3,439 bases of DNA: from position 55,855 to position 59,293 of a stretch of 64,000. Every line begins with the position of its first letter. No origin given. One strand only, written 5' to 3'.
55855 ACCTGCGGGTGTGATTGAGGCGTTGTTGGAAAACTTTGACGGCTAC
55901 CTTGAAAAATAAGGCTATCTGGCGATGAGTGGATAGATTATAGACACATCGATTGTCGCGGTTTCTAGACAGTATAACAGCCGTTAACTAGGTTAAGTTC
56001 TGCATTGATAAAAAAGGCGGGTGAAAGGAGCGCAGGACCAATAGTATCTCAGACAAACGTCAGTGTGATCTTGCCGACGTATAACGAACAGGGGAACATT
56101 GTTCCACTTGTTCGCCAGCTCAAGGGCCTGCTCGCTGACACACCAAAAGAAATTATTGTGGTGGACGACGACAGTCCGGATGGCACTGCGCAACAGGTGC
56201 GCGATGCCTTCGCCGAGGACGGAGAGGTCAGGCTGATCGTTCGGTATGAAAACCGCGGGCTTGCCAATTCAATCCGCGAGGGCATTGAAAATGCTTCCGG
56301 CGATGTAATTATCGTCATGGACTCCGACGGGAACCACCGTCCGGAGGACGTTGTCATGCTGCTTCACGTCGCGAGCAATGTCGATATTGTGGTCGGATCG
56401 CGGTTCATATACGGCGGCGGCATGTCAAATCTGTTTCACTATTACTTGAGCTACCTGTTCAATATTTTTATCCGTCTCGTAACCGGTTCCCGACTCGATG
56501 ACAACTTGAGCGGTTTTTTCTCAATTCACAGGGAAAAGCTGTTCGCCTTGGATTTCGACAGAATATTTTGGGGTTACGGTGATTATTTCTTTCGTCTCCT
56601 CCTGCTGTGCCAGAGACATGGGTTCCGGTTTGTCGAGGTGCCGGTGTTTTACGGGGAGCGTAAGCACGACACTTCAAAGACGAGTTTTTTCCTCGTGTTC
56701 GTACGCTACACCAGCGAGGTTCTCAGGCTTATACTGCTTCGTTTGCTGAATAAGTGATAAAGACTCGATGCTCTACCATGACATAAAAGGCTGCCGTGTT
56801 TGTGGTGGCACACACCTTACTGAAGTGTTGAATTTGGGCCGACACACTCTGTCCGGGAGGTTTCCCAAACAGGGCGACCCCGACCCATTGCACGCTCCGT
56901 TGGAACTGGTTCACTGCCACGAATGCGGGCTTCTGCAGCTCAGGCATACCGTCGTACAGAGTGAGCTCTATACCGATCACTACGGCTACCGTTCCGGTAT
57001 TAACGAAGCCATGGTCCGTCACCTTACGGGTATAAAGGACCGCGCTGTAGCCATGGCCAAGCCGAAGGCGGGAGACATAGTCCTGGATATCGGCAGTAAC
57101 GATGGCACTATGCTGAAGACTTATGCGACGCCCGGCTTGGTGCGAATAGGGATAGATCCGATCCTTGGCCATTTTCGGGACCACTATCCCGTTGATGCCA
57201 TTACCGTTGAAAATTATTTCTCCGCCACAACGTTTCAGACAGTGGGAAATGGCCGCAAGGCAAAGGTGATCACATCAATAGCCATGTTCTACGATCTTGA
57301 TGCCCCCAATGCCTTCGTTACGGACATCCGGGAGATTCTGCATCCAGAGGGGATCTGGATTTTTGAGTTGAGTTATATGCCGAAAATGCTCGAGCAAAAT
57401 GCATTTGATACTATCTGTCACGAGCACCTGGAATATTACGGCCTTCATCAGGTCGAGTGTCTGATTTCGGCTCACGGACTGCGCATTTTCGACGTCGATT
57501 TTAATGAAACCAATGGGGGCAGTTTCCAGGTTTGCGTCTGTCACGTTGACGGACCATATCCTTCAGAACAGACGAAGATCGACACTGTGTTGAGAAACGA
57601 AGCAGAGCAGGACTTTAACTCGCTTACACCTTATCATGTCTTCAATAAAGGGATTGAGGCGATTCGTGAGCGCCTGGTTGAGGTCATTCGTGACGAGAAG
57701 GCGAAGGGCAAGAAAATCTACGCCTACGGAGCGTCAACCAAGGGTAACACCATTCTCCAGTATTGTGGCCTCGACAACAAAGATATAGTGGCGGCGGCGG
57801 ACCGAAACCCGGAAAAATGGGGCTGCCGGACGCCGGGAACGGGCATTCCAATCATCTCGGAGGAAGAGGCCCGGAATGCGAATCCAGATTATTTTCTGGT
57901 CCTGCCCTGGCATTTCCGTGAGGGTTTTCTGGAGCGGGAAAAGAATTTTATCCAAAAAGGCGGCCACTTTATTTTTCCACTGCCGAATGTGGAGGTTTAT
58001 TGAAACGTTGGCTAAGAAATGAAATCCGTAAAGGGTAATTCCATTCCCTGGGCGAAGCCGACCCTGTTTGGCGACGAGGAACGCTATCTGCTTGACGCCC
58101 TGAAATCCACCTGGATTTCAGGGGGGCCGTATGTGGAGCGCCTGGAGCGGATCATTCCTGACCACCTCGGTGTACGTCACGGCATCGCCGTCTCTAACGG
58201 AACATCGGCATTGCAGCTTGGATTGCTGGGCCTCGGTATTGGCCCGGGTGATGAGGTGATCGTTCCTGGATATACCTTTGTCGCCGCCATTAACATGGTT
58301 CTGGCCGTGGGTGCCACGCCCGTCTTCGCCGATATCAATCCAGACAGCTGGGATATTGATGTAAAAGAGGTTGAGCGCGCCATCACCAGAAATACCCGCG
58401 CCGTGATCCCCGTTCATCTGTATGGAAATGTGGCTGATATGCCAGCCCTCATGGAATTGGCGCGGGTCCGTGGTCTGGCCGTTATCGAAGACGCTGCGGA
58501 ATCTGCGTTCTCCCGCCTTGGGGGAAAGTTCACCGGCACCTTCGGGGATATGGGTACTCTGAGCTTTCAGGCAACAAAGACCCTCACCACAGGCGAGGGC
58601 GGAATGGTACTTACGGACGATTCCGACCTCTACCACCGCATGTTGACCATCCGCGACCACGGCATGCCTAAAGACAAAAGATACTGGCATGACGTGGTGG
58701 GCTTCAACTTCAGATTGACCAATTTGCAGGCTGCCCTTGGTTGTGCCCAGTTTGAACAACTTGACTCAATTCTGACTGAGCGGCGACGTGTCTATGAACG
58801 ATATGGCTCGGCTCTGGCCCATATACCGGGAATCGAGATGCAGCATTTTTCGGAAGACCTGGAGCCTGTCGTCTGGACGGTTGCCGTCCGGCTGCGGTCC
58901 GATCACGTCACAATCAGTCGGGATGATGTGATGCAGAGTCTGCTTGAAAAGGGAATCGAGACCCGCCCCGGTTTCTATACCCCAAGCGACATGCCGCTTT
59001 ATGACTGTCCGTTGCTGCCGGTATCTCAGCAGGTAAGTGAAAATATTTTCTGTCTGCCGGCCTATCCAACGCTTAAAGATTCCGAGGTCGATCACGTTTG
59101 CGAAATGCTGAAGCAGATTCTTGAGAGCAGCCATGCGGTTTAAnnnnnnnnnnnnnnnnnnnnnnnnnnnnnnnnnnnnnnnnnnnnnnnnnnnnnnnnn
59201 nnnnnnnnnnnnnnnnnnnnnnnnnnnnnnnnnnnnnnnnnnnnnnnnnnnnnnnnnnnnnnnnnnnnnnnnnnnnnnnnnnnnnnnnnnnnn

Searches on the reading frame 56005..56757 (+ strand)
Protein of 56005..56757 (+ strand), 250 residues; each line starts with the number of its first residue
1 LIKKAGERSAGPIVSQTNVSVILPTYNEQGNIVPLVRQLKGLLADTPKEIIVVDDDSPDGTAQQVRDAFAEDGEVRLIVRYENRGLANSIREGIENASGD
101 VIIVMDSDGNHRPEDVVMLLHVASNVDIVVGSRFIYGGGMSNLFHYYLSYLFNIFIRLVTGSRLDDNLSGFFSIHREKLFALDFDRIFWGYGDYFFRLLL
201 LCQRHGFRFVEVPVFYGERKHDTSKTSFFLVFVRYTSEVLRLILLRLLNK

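Call 4: search_protein_families(library=pfam, proteins=[window:56005-56757:+], max_evalue=0.01)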
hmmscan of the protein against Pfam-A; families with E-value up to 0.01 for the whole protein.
window:56005-56757:+ (250 aa): 3 families
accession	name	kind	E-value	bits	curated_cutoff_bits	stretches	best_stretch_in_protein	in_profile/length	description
PF00535.33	Glycos_transf_2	-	3.4e-31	108.9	23.3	1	20-179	1-164/168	Glycosyl transferase family 2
PF13641.12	Glyco_tranf_2_3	-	5.3e-06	27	27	1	19-131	3-121/230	Glycosyltransferase like family 2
PF10111.15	Glyco_tranf_2_2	-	9.9e-06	25.7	27.3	1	20-123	1-106/276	Glycosyltransferase like family 2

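Call 9: search_protein_families(library=ncbifam, proteins=[window:56005-56757:+], max_evalue=0.01)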
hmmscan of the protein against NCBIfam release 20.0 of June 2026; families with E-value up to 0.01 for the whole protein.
window:56005-56757:+ (250 aa): 28 families (the best 25 are shown)
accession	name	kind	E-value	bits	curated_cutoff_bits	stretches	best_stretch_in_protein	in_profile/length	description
TIGR04182.1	glyco_TIGR04182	equivalog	3.7e-19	69.2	325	1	18-224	1-198/293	S-layer glycoprotein N-glycosyltransferase AglJ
NF007986.1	PRK10714.1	equivalog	1.1e-17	64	529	1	17-230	6-214/316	undecaprenyl-phosphate 4-deoxy-4-formamido-L-arabinose transferase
TIGR03937.1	PgaC_IcaA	equivalog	4.8e-14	52.1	422.3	1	14-109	42-136/407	poly-beta-1,6-N-acetyl-D-glucosamine synthase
NF041875.1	EPS_EpsD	equivalog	1.8e-13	50.6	370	1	19-116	1-97/325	exopolysaccharide biosynthesis glycosyltransferase EpsD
NF047588.1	GlcsyltransPgfSStrep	equivalog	3.2e-13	49.6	500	1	18-177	2-162/308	glycosyltransferase PgfS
NF058614.1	PPMAGASynPpgS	equivalog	1.4e-12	47.5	370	1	19-136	2-116/226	polyprenyl-phospho-N-acetylgalactosaminyl synthase PpgS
NF041391.1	DPhHxTase_Halo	equivalog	2.6e-12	46.2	375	1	25-224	3-191/213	dolichyl-phosphate hexose transferase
TIGR04283.1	glyco_like_mftF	equivalog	5.8e-12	45.7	182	1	19-135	1-108/221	TIGR04283 family arsenosugar biosynthesis glycosyltransferase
NF010496.0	PRK13915.1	equivalog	7.7e-12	44.9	262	1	16-117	30-135/307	glucosyl-3-phosphoglycerate synthase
NF047683.1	TeichurnBiosyTuaG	equivalog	2.2e-10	40.6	400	1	15-116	4-104/252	teichuronic acid biosynthesis protein TuaG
NF041394.1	GtaseAglG_Halo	equivalog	8.3e-10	38.4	440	1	18-129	2-113/304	glucosyl-dolichyl phosphate glucuronosyltransferase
NF007482.0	PRK10073.1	equivalog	2.4e-09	36.7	423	1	15-128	4-115/334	glycosyltransferase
NF045692.1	OglycostaseCruG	equivalog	7e-09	35.1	600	1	17-124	41-153/386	2'-O-glycosyltransferase CruG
TIGR03965.1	mycofact_glyco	equivalog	1.6e-08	33.9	280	1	15-113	72-169/467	mycofactocin biosynthesis glycosyltransferase MftF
TIGR04242.1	nodulat_NodC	equivalog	2.6e-08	33.2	550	1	15-121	46-153/395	chitooligosaccharide synthase NodC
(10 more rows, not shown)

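Call 62: search_solved_structures(query=window:56005-56757:+, max_evalue=0.001, show_alignments=1)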
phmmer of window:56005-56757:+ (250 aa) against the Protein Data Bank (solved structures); distinct sequences matched with E-value up to 0.001: 19.
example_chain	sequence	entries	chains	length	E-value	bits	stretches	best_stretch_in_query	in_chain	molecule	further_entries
5mlz_A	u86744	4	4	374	2.1e-28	103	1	17-242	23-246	Dolichol monophosphate mannose synthase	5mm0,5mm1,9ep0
9bhc_C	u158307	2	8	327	5.6e-16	62.3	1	18-235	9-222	Undecaprenyl-phosphate 4-deoxy-4-formamido-L-arabinose transferase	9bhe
8vxh_A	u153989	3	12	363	5.7e-16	62.3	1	17-235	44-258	Undecaprenyl-phosphate 4-deoxy-4-formamido-L-arabinose transferase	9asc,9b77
9hwj_A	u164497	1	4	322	1.7e-15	60.8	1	18-231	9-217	Undecaprenyl-phosphate 4-deoxy-4-formamido-L-arabinose transferase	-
5ekp_C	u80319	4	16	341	2.8e-09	40.4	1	18-137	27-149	Uncharacterized glycosyltransferase sll0501 | Glycosyltransferase sll0501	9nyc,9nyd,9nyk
9nye_A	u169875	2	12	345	2.9e-09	40.4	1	18-137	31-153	Glycosyltransferase sll0501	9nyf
5eke_A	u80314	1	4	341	2.9e-09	40.4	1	18-137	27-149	Uncharacterized glycosyltransferase sll0501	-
6yv7_B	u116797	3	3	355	2.8e-07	33.9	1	16-112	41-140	Glycosyl transferase, family 2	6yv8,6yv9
6yv7_A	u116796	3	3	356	2.8e-07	33.8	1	16-112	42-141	Glycosyl transferase, family 2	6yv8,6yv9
3bcv_A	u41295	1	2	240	3.2e-07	33.7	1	18-121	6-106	Putative glycosyltransferase protein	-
6p61_A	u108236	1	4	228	5.1e-07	33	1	18-122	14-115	Glycosyltransferase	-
9omm_A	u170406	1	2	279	6.8e-07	32.6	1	18-137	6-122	Glycosyltransferase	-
9omh_A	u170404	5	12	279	6.9e-07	32.6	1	18-137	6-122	Glycosyltransferase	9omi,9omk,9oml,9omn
9omj_A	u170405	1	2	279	8.5e-07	32.3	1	18-137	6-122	Glycosyltransferase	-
2z87_A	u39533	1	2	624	3.8e-06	30.1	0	18-120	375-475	Chondroitin synthase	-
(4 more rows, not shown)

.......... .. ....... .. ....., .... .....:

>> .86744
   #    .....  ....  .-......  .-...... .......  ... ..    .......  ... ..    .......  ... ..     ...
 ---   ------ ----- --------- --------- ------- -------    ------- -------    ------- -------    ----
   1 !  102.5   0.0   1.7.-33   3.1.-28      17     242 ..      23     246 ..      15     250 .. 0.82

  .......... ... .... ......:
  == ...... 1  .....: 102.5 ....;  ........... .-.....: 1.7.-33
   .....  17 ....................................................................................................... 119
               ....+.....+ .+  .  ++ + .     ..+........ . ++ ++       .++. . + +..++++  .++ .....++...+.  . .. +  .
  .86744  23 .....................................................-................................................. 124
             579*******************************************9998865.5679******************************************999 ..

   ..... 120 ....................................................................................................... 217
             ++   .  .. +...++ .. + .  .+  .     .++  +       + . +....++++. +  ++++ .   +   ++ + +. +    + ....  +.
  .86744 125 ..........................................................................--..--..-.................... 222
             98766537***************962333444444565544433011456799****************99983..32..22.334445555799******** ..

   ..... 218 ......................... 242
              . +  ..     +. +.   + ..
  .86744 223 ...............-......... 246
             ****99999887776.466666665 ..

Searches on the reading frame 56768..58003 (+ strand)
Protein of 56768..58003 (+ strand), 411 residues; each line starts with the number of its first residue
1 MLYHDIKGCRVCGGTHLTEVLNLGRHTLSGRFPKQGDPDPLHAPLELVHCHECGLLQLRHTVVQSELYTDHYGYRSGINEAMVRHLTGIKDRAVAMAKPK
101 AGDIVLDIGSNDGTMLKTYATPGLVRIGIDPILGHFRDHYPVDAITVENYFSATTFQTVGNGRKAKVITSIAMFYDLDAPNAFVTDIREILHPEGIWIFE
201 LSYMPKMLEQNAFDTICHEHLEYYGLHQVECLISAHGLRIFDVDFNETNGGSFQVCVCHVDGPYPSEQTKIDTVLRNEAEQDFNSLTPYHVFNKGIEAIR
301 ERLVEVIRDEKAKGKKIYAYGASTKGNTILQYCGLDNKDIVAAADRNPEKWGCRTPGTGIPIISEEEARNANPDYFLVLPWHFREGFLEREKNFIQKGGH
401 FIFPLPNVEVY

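Call 4: search_protein_families(library=pfam, proteins=[window:56768-58003:+], max_evalue=0.01)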
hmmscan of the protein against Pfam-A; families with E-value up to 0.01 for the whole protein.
window:56768-58003:+ (411 aa): 4 families
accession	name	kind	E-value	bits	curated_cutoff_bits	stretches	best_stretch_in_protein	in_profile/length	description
PF08484.17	Methyltransf_14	-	2.9e-50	170.6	23.5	1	248-406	2-160/160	C-methyltransferase C-terminal domain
PF08421.16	Methyltransf_13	-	7.7e-16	58.5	31.3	1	9-68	1-62/62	Putative zinc binding domain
PF13489.12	Methyltransf_23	-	2.3e-10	40.9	27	1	95-240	16-161/164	Methyltransferase domain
PF18134.7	AGS_C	-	0.0041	17.5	26.7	0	213-238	92-117/129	Adenylyl/Guanylyl and SMODS C-terminal sensor domain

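Call 93: search_protein_families(library=ncbifam, proteins=[window:56768-58003:+], max_evalue=0.001)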
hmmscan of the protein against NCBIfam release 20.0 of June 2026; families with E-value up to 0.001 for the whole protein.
window:56768-58003:+ (411 aa): 0 families

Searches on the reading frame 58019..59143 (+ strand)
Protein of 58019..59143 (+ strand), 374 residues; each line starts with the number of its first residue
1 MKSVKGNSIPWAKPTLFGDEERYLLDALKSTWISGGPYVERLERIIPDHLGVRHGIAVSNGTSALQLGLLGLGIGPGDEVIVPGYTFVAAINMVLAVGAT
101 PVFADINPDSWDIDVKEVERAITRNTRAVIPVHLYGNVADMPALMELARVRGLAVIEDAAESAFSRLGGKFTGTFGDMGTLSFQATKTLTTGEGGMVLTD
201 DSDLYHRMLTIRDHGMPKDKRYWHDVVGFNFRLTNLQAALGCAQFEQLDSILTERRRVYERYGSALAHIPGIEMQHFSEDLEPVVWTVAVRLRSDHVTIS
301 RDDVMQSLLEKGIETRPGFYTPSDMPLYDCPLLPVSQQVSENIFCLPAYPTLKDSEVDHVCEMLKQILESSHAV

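Call 8: search_protein_families(library=pfam, proteins=[window:58019-59143:+], max_evalue=0.01)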
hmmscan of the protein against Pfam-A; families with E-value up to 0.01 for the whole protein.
window:58019-59143:+ (374 aa): 4 families
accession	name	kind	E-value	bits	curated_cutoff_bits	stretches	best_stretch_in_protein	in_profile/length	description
PF01041.23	DegT_DnrJ_EryC1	-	3e-114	382.4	19.8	1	20-364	7-359/360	DegT/DnrJ/EryC1/StrS aminotransferase family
PF00155.27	Aminotran_1_2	-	2.8e-06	27.2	19.7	1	55-129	68-144/361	Aminotransferase class I and II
PF00266.25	Aminotran_5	-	1e-05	25.2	21.5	1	58-164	67-181/371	Aminotransferase class-V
PF01212.27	Beta_elim_lyase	-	0.0037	17.1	27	1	36-268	31-232/288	Beta-eliminating lyase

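Call 9: search_protein_families(library=ncbifam, proteins=[window:58019-59143:+], max_evalue=0.01)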
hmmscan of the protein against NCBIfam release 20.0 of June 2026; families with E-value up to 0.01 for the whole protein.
window:58019-59143:+ (374 aa): 28 families (the best 25 are shown)
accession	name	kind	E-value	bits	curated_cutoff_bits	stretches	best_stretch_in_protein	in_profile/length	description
TIGR04181.1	NHT_00031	hypoth_equivalog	3.3e-90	302.5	420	1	9-348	1-358/359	LegC family aminotransferase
TIGR03588.1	PseC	equivalog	8.8e-79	265.1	423.5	1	9-368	2-380/380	UDP-4-amino-4,6-dideoxy-N-acetyl-beta-L-altrosamine transaminase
NF008658.2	PRK11658.1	equivalog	5.1e-69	232.7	631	1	9-369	5-378/379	UDP-4-amino-4-deoxy-L-arabinose aminotransferase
NF008687.0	PRK11706.1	equivalog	7.7e-67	225.7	375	1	9-368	2-374/375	dTDP-4-amino-4,6-dideoxygalactose transaminase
TIGR04427.1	PLP_DesI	equivalog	3e-62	211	650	1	24-370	38-385/390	dTDP-4-dehydro-6-deoxyglucose aminotransferase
NF011936.0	PRK15407.1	equivalog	6.5e-56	189.9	423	2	8-215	36-251/440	lipopolysaccharide biosynthesis protein RfbH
TIGR02379.1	ECA_wecE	subfamily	6.4e-54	183.1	434.85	1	9-282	2-287/376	dTDP-4-amino-4,6-dideoxy-D-glucose transaminase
NF006488.0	PRK08912.1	equivalog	1.3e-07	30.9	498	1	58-130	93-164/387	aminotransferase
NF004770.0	PRK06108.1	subfamily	2.1e-07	30.1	422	1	52-158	96-209/396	pyridoxal phosphate-dependent aminotransferase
NF002878.0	PRK03321.1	subfamily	2.3e-06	26.6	374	1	41-130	61-150/352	histidinol-phosphate transaminase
NF041364.1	GntC_guanitoxin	equivalog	6.6e-06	25.3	415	1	57-158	64-173/356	guanitoxin biosynthesis PLP-dependent (S)-gamma-hydroxy-L-arginine cyclodehydratase GntC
NF005817.0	PRK07683.1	equivalog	1.4e-05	24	575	1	74-130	110-166/387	aminotransferase A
NF005816.0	PRK07682.1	equivalog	2.6e-05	23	620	1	60-147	97-188/390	aminotransferase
NF004769.0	PRK06107.1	equivalog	5.1e-05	22.2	617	1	55-130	95-171/402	aspartate transaminase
NF004975.0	PRK06348.1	equivalog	6.4e-05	22.1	549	1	74-165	110-208/384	pyridoxal phosphate-dependent aminotransferase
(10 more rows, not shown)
